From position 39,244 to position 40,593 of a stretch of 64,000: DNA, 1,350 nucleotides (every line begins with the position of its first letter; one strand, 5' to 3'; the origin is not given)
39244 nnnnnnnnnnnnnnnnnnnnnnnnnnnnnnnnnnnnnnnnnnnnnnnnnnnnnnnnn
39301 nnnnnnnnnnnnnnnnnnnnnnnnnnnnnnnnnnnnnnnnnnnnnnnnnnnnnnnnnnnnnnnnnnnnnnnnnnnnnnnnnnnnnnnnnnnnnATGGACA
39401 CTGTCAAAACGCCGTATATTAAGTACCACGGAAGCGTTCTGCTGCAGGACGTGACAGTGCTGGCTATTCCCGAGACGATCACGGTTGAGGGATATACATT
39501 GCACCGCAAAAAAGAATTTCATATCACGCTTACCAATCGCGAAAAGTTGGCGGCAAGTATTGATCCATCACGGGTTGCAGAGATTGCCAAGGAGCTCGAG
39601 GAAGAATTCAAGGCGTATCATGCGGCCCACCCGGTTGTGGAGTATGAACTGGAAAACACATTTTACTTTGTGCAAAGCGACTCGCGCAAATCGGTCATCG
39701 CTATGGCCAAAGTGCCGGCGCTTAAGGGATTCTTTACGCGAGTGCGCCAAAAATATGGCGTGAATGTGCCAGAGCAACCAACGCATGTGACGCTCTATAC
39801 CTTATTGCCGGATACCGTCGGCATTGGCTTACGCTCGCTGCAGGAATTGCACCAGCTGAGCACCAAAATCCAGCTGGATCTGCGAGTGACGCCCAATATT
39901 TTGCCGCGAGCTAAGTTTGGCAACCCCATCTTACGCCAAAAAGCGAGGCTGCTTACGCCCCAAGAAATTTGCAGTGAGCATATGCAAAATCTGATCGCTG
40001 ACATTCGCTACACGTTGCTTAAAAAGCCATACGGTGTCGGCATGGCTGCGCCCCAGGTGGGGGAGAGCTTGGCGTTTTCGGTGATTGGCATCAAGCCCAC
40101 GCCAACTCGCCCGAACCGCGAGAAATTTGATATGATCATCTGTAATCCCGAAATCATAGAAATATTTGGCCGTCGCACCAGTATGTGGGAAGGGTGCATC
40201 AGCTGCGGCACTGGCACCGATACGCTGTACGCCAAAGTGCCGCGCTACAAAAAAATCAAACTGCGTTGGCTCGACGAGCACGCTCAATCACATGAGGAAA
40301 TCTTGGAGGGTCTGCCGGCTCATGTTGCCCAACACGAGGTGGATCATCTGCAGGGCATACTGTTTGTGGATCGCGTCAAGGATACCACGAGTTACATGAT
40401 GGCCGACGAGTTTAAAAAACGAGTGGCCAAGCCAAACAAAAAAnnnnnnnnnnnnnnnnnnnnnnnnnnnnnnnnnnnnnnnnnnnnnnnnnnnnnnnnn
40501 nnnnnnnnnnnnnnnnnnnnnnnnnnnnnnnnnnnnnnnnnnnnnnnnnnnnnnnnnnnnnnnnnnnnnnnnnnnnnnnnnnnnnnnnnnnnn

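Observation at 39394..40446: Predicted fusion of a 2H-phosphoesterase (LigT-like) domain to peptide deformylase, translationally coupled to glyQS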

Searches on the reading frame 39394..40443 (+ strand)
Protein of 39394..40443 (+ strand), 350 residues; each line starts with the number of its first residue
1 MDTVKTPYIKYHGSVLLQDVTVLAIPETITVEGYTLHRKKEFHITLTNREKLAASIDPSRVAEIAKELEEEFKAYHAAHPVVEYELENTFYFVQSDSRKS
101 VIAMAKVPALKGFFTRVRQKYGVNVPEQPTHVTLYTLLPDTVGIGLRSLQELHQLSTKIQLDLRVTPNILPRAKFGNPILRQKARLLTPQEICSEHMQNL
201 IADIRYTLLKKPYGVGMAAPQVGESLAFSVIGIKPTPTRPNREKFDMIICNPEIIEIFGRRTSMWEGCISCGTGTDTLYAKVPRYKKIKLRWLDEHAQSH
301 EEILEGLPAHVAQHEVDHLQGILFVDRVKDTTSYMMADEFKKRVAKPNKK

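Call 3: search_protein_families(library=pfam, proteins=[window:39394-40443:+], max_evalue=10)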
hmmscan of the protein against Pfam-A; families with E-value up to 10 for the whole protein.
window:39394-40443:+ (350 aa): 2 families
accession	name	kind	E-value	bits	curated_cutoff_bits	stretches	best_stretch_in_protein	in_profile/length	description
PF01327.26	Pep_deformylase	-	1.8e-38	132.1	22.8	1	173-331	5-153/156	Polypeptide deformylase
PF13563.12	2_5_RNA_ligase2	-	0.045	14.2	27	1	109-139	4-35/152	2'-5' RNA ligase superfamily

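Call 4: search_protein_families(library=ncbifam, proteins=[window:39394-40443:+], max_evalue=10)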
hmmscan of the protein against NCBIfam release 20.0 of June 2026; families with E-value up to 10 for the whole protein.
window:39394-40443:+ (350 aa): 6 families
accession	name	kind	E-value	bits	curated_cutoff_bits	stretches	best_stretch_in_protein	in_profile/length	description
NF001159.1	PRK00150.1-3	subfamily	8.7e-35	119.7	125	1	171-341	4-163/167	peptide deformylase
TIGR00079.1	pept_deformyl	equivalog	9.5e-27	93.5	103.95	1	191-336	20-155/161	peptide deformylase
NF009484.0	PRK12846.1-5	equivalog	1.5e-15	57.3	190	1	173-329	7-148/165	peptide deformylase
NF006670.0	PRK09218.1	equivalog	5.9e-15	55.5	162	1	178-323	4-135/136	peptide deformylase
NF009483.0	PRK12846.1-4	equivalog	6.6e-11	42.2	267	1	173-329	7-157/193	peptide deformylase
NF011189.0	PRK14595.1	equivalog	8.2e-06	25.6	232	1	177-330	11-148/162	peptide deformylase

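Call 14: find_related_loci(query=window:39394-40443:+, collection=genome_contigs, flank=5000)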
Query window:39394-40443:+ (350 aa) in genome_contigs; peptide patterns used: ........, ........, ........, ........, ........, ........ (x = any residue, [..] = any of these).
61 stretches matched a pattern, but none encodes a relative of the query by tblastn (E <= 1e-3).

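Call 16: find_homologous_proteins(query=window:39394-40443:+, max_evalue=1e-10)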
Query window:39394-40443:+ (350 aa): 167 proteins with E <= 1e-10 among 2319 candidates; the best 120 are listed.
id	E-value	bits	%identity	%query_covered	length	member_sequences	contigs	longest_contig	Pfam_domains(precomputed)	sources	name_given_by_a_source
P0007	2.3e-233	791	100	100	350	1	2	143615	PF01327.27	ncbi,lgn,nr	ncbi:MAG TPA: peptide deformylase [Candidatus Saccharimonadales bacterium]|nr:peptide deformylase [C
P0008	2.2e-138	479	61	98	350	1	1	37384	PF01327.27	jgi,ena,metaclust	metaclust:\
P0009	2.2e-128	446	60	94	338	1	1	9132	PF01327.27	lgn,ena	-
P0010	6.7e-82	293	72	52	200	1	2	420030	PF01327.27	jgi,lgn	jgi:peptide deformylase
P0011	4.2e-79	284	70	51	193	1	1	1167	PF01327.27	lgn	-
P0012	2.4e-77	278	68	51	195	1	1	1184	PF01327.27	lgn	-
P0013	3.2e-76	275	66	51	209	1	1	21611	PF01327.27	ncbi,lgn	-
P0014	4.0e-75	271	68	51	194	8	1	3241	PF01327.27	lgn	-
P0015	4.4e-75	271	65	53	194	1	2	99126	PF01327.27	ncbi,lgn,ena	-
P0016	5.1e-75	271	62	56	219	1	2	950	PF01327.27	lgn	-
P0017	3.1e-74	268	65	53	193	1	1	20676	PF01327.27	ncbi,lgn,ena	-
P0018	6.4e-74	267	64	51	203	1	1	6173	PF01327.27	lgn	-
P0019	2.1e-73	265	60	57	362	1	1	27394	PF01327.27,PF00293.35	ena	-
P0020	3.9e-72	261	63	53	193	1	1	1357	PF01327.27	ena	-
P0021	4.4e-72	261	65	54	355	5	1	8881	PF01327.27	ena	-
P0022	9.8e-72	260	62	52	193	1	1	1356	PF01327.27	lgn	-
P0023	1.8e-71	259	66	51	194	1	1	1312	PF01327.27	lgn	-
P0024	3.9e-71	258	64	52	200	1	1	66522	PF01327.27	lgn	-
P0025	1.3e-70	256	64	49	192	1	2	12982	PF01327.27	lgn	-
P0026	1.7e-70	256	63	52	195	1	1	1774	PF01327.27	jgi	jgi:peptide deformylase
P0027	1.1e-68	250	60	52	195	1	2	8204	PF01327.27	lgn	-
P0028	2.4e-68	249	61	53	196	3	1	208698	PF01327.27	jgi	-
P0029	2.7e-68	249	62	51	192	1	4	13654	PF01327.27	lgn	-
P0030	1.6e-66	243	63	50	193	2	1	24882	PF01327.27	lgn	-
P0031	5.5e-66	241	59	50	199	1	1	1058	PF01327.27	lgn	-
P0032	6.6e-66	241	52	65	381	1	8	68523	PF01327.27,PF00293.35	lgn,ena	-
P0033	1.7e-65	239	61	54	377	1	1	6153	PF01327.27,PF00293.35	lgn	-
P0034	3.3e-65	238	59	55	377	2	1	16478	PF01327.27,PF00293.35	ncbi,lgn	-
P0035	9.8e-65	237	60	51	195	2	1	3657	PF01327.27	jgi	jgi:peptide deformylase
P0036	2.5e-64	236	62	51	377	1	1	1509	PF01327.27,PF00293.35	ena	-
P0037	2.9e-64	235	63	50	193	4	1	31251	PF01327.27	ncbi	-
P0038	1.1e-63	233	59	50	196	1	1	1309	PF01327.27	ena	-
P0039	1.2e-63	233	58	51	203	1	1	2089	PF01327.27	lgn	-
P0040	1.9e-63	233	61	50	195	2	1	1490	PF01327.27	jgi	jgi:peptide deformylase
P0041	2.6e-63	232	59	53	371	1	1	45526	PF01327.27,PF00293.35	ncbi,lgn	-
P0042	4.7e-63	231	59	51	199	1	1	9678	PF01327.27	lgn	-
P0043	5.0e-63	231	55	56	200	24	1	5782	PF01327.27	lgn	-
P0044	6.2e-63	231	58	52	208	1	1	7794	PF01327.27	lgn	-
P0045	7.5e-63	231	60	51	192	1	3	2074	PF01327.27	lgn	-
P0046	9.0e-63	230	57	52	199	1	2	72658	PF01327.27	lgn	-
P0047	1.5e-62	230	58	52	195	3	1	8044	PF01327.27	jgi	jgi:peptide deformylase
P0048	2.3e-62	229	54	51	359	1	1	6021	PF01327.27,PF18451.8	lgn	-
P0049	1.3e-61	227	58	52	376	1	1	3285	PF01327.27,PF00293.35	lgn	-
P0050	1.5e-61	226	58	52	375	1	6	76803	PF01327.27,PF00293.35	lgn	-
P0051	3.1e-61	225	62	50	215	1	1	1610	PF01327.27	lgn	-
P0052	6.9e-61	224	59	50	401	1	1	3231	PF01327.27,PF06941.18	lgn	-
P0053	1.1e-60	224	61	49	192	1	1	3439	PF01327.27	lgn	-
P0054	3.0e-60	222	57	53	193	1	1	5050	PF01327.27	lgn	-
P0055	3.5e-60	222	57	52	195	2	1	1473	PF01327.27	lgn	-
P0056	3.7e-60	222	62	48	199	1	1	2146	PF01327.27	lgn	-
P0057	3.7e-60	222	60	49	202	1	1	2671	PF01327.27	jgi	jgi:peptide deformylase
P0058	5.9e-60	221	56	50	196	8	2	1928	PF01327.27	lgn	-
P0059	7.4e-60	221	57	51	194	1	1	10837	PF01327.27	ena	-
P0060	1.2e-59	220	60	51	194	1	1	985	PF01327.27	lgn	-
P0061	2.0e-59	219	54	51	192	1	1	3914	PF01327.27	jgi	jgi:peptide deformylase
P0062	2.8e-59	219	56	53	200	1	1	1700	PF01327.27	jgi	jgi:peptide deformylase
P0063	3.0e-59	219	57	51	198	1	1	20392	PF01327.27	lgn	-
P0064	7.7e-59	217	56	51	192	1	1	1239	PF01327.27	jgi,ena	-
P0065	8.6e-59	217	55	52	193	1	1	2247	PF01327.27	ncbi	-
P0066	1.0e-58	217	57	50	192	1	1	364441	PF01327.27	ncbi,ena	-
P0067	1.3e-58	217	57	52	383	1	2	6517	PF01327.27,PF00293.35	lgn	-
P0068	1.4e-58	217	56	51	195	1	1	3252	PF01327.27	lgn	-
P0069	1.6e-58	216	53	53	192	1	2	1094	PF01327.27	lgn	-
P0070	2.7e-58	216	55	52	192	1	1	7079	PF01327.27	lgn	-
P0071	6.6e-58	214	54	49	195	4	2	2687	PF01327.27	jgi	jgi:peptide deformylase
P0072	7.6e-58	214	55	52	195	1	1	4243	PF01327.27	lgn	-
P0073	1.8e-57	213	55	51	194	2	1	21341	PF01327.27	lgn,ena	-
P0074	2.6e-57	212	54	52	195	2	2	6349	PF01327.27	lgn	-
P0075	2.8e-57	212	55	51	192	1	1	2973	PF01327.27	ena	-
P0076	4.0e-57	212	55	53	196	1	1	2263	PF01327.27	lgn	-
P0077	4.8e-57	212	53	58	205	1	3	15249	PF01327.27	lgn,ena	-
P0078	4.8e-57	212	58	51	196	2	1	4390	PF01327.27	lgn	-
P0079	5.0e-57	212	56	50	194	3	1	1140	PF01327.27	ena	-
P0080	6.3e-57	211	56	51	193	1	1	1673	PF01327.27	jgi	jgi:peptide deformylase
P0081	6.3e-57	211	57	49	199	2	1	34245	PF01327.27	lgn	-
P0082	8.0e-57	211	54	52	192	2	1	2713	PF01327.27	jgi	-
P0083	8.3e-57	211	54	51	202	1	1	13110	PF01327.27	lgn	-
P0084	8.6e-57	211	56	49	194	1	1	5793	PF01327.27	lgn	-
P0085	1.1e-56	210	52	52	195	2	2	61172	PF01327.27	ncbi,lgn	-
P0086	1.8e-56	210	55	52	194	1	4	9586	PF01327.27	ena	-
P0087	2.2e-56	209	54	51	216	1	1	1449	PF01327.27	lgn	-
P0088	2.6e-56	209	53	58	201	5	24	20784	PF01327.27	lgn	-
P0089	5.8e-56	208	52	53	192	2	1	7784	PF01327.27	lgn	-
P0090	9.0e-56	207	56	53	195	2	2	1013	PF01327.27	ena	-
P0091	1.2e-55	207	55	52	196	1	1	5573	PF01327.27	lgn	-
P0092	1.6e-55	207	54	51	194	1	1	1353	PF01327.27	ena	-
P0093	1.9e-55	206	54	51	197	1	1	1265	PF01327.27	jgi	jgi:peptide deformylase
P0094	3.3e-55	206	52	53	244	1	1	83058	PF01327.27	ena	-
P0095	3.4e-55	205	55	53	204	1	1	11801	PF01327.27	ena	-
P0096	4.1e-55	205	54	49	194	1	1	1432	PF01327.27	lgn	-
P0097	4.6e-55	205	54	51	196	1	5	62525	PF01327.27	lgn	-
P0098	5.2e-55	205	54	49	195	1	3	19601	PF01327.27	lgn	-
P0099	5.4e-55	205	53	51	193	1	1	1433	PF01327.27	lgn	-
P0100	7.4e-55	204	53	52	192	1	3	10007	PF01327.27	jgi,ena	-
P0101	7.8e-55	204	55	50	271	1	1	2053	PF01327.27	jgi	jgi:peptide deformylase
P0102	9.9e-55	204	54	51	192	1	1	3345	PF01327.27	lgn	-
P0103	1.6e-54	203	54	53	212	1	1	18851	PF01327.27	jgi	jgi:peptide deformylase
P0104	1.7e-54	203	53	50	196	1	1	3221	PF01327.27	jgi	jgi:peptide deformylase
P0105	2.3e-54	203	54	53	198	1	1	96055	PF01327.27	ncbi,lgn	-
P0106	2.5e-54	203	53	52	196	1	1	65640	PF01327.27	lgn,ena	-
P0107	2.7e-54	203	54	52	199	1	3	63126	PF01327.27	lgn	-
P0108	3.1e-54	202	55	51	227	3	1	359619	PF01327.27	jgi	-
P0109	3.8e-54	202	54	51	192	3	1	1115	PF01327.27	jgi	-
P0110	4.3e-54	202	55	50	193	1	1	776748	PF01327.27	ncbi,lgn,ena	-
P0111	4.3e-54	202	51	52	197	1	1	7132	PF01327.27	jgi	jgi:peptide deformylase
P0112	7.7e-54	201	51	53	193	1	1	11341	PF01327.27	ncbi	-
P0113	9.3e-54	201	53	52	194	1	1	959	PF01327.27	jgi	jgi:peptide deformylase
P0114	1.2e-53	200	53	52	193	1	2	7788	PF01327.27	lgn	-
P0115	1.9e-53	200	55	52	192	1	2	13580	PF01327.27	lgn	-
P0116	4.8e-53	198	57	50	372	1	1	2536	PF01327.27,PF00293.35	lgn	-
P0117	5.0e-53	198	51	52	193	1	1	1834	PF01327.27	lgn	-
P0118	5.1e-53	198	51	51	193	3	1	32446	PF01327.27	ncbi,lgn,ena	-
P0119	6.0e-53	198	53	52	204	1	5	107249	PF01327.27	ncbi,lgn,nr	ncbi:peptide deformylase [Candidatus Saccharibacteria bacterium]|nr:peptide deformylase [Candidatus 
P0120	6.4e-53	198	56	50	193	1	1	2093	PF01327.27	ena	-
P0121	7.8e-53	198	54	50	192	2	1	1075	PF01327.27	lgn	-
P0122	8.4e-53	198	54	52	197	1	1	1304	PF01327.27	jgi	jgi:peptide deformylase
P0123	1.5e-52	197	53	49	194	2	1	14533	PF01327.27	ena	-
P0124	7.3e-52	195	52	52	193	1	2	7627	PF01327.27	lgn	-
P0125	9.6e-52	194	52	51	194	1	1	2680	PF01327.27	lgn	-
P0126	1.2e-51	194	51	51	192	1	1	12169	PF01327.27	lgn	-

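Call 23: find_encoding_contigs(protein=P0008, flank=5000, max_places=2)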
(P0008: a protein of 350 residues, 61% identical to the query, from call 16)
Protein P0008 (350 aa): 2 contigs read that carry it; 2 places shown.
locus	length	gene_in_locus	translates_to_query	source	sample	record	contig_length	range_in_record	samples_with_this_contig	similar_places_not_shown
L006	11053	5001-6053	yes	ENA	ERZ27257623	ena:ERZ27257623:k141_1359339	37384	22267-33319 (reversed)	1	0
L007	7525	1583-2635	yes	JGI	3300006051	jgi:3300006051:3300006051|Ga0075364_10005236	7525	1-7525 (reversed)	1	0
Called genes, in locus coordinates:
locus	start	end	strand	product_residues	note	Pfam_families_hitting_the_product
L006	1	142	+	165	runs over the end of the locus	PF13489:Methyltransf_23 (weak), PF13649:Methyltransf_25 (faint)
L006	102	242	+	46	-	-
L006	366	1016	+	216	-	-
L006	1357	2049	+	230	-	PF00512:HisKA, PF02518:HATPase_c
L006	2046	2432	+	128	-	PF00072:Response_reg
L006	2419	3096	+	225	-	PF11967:RecO_N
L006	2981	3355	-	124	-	-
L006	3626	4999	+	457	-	PF00587:tRNA-synt_2b, PF03129:HGTP_anticodon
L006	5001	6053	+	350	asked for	PF01327:Pep_deformylase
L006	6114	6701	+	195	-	-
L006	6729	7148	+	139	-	PF00075:RNase_H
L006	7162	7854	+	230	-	PF00702:Hydrolase, PF12710:HAD, PF13419:HAD_2, PF13242:Hydrolase_like (faint)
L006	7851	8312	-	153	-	PF00293:NUDIX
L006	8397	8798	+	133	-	PF08570:DUF1761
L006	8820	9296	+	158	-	-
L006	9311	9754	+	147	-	PF01243:PNPOx_N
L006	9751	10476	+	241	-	PF08713:DNA_alkylation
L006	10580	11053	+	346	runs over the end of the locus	PF16162:KwaB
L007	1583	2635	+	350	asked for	PF01327:Pep_deformylase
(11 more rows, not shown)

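Call 24: find_encoding_contigs(protein=P0009, flank=5000, max_places=2)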
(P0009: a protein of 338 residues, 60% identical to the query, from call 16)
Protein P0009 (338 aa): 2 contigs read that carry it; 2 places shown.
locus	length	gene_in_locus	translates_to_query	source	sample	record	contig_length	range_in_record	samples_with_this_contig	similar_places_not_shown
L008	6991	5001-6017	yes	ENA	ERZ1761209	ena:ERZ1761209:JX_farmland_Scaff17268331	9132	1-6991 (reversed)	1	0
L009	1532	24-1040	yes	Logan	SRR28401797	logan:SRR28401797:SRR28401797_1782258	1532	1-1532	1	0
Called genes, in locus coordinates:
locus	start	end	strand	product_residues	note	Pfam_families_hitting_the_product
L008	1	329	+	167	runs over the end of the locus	-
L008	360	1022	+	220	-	-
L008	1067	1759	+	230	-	PF00512:HisKA, PF13581:HATPase_c_2 (faint), PF02518:HATPase_c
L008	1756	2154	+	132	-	PF00072:Response_reg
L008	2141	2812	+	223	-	PF11967:RecO_N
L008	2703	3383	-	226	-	-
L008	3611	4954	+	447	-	PF00587:tRNA-synt_2b, PF03129:HGTP_anticodon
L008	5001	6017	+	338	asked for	PF01327:Pep_deformylase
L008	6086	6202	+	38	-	-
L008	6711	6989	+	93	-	?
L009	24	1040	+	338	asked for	PF01327:Pep_deformylase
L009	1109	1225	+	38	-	-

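Call 25: find_encoding_contigs(protein=P0010, flank=5000, max_places=2)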
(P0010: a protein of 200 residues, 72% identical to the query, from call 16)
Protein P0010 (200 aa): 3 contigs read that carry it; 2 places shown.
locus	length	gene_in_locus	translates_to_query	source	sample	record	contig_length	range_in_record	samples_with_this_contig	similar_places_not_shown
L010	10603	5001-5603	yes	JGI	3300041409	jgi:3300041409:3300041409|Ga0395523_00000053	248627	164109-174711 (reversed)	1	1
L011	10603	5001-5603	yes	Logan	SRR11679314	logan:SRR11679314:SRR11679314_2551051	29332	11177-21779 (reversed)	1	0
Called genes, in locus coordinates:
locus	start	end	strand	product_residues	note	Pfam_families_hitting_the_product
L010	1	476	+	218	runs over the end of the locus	-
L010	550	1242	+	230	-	PF00512:HisKA, PF02518:HATPase_c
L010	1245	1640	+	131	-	PF00072:Response_reg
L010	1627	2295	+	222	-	PF11967:RecO_N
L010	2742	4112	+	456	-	PF00587:tRNA-synt_2b, PF03129:HGTP_anticodon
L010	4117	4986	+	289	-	-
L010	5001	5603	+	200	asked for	PF01327:Pep_deformylase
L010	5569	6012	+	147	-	PF01243:PNPOx_N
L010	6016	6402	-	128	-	PF00254:FKBP_C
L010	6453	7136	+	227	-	PF00702:Hydrolase, PF12710:HAD (weak), PF13419:HAD_2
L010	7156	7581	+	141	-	PF00075:RNase_H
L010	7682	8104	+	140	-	PF08570:DUF1761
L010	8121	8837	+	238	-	PF03358:FMN_red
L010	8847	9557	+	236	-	PF08713:DNA_alkylation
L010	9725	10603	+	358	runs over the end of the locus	PF02423:OCD_Mu_crystall, PF01488:Shikimate_DH (faint)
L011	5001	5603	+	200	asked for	PF01327:Pep_deformylase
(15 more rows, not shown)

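Call 28: search_protein_families(library=pfam, proteins=[P0019, P0021, P0032, P0041, P0048, P0052, P0094, P0101, P0008, P0009], max_evalue=0.05)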
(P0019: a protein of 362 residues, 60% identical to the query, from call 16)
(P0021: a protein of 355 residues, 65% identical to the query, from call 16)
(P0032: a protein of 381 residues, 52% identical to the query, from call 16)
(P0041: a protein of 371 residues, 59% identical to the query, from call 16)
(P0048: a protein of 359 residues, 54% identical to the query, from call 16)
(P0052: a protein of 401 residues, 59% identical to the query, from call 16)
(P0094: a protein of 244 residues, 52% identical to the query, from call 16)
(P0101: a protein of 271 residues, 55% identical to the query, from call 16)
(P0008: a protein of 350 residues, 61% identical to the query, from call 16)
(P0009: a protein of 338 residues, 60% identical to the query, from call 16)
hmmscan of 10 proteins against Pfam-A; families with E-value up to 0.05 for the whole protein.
P0019 (362 aa): 3 families
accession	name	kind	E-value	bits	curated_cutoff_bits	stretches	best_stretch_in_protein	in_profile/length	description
PF01327.26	Pep_deformylase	-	2.1e-40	138.3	22.8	1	187-344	7-154/156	Polypeptide deformylase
PF00293.34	NUDIX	-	9.1e-15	55.3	21.1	1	34-146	4-118/134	NUDIX domain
PF14815.12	NUDIX_4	-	0.0086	16.3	35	1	39-97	3-58/113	NUDIX domain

P0021 (355 aa): 3 families
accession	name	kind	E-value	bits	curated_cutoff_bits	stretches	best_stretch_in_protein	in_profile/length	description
PF01327.26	Pep_deformylase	-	6.4e-41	140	22.8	1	175-332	6-153/156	Polypeptide deformylase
PF00293.34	NUDIX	-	0.00032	21.1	21.1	1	39-148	9-121/134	NUDIX domain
PF23101.1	Zf-C2H2_ZNF451_1st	-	0.047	14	27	0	31-47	3-19/33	First Zinc fingers C2H2 type, ZNF451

P0032 (381 aa): 2 families
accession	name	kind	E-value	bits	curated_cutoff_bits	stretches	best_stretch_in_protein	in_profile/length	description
PF01327.26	Pep_deformylase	-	1.5e-36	125.8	22.8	1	198-358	2-153/156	Polypeptide deformylase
PF00293.34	NUDIX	-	1.2e-10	41.9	21.1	1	17-140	6-118/134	NUDIX domain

P0041 (371 aa): 2 families
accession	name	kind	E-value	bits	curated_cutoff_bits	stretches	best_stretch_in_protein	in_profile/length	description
PF01327.26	Pep_deformylase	-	1.8e-35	122.3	22.8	1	193-352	4-154/156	Polypeptide deformylase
PF00293.34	NUDIX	-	6.4e-08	33.1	21.1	1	29-151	17-131/134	NUDIX domain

P0048 (359 aa): 2 families
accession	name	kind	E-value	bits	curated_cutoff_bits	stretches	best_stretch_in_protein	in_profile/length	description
PF01327.26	Pep_deformylase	-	1.6e-34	119.2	22.8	1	181-341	2-152/156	Polypeptide deformylase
PF18451.7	CdiA_C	-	4.7e-10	39.9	26.6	1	48-107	1-60/81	Contact-dependent growth inhibition CdiA C-terminal domain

P0052 (401 aa): 3 families
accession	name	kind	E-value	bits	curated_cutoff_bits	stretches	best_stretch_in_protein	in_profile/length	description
PF01327.26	Pep_deformylase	-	8.5e-36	123.3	22.8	1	224-383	4-154/156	Polypeptide deformylase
PF06941.18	NT5C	-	6.2e-08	33.2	24.8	1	4-113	2-109/180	5' nucleotidase, deoxy (Pyrimidine), cytosolic type C protein (NT5C)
PF06189.17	5-nucleotidase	-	0.014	14.6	28.2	1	143-169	262-288/302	5'-nucleotidase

P0094 (244 aa): 1 family
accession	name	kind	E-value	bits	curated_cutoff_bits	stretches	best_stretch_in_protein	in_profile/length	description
PF01327.26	Pep_deformylase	-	4.5e-42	143.7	22.8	1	71-229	6-154/156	Polypeptide deformylase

P0101 (271 aa): 1 family
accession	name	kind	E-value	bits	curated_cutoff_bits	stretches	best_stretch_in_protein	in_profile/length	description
PF01327.26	Pep_deformylase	-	1.2e-37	129.3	22.8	1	9-167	6-154/156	Polypeptide deformylase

P0008 (350 aa): 3 families
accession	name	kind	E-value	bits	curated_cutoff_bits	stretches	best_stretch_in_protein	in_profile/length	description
PF01327.26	Pep_deformylase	-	2.7e-37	128.2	22.8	1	174-332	5-153/156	Polypeptide deformylase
PF17961.7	Big_8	-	0.0083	16.7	22.9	1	24-98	29-98/103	Bacterial Ig domain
PF13563.12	2_5_RNA_ligase2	-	0.043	14.3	27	0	20-85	89-148/152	2'-5' RNA ligase superfamily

P0009 (338 aa): 1 family
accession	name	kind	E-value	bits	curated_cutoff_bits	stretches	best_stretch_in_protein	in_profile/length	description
PF01327.26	Pep_deformylase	-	8.6e-40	136.3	22.8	1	160-322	6-154/156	Polypeptide deformylase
